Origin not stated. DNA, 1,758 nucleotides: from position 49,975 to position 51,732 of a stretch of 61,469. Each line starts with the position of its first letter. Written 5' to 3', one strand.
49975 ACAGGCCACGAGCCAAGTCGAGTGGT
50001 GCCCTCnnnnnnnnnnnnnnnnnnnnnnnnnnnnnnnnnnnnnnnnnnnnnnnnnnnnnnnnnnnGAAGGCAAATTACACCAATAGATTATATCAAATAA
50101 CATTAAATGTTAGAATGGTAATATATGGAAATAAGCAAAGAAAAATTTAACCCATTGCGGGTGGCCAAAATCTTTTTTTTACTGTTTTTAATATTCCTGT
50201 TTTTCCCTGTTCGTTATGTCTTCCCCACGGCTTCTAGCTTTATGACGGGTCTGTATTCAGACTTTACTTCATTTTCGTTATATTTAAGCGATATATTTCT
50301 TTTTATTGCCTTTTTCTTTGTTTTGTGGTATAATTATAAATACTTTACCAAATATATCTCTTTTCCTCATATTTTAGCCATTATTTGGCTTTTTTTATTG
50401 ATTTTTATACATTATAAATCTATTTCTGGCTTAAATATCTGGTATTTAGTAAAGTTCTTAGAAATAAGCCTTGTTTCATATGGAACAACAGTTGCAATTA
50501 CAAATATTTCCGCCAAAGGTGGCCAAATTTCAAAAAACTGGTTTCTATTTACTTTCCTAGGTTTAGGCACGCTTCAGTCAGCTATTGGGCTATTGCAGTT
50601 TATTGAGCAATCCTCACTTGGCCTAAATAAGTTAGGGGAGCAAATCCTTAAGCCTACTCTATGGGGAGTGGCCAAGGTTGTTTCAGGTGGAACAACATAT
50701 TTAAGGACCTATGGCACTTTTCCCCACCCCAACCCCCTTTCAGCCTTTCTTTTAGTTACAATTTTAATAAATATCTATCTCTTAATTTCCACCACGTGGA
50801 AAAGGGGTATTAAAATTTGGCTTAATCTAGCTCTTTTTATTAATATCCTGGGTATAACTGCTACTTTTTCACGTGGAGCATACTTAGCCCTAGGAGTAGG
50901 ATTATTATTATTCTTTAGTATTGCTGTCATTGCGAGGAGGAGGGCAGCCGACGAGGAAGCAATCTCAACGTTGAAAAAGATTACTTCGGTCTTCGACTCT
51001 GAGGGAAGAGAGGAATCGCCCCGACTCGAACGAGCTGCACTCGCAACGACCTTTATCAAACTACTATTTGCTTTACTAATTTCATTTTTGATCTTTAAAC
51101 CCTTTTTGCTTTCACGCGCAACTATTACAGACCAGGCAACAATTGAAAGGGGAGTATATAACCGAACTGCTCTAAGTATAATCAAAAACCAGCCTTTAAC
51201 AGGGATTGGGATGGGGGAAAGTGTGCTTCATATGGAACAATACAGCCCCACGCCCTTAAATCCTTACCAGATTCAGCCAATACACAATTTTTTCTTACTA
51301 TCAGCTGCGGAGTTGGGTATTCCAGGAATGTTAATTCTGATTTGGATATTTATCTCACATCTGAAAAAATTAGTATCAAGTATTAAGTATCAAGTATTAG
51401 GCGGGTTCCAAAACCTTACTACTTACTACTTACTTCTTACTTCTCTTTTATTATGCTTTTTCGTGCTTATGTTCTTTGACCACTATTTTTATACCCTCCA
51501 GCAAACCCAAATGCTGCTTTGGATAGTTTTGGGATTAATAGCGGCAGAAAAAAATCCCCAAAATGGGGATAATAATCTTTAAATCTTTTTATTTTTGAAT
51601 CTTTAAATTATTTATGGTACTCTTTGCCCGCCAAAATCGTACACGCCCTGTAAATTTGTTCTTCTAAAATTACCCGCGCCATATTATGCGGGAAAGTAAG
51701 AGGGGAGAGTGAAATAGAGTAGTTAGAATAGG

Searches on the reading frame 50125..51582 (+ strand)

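Call 102: search_protein_families(library=pfam, proteins=[window:50125-51582:+], max_evalue=0.001)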
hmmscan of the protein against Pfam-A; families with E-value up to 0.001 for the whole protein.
window:50125-51582:+ (485 aa): 1 family
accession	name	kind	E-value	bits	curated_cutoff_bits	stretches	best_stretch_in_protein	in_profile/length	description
PF04932.20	Wzy_C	-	1.4e-17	64.3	31.7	1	235-406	1-149/149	O-Antigen ligase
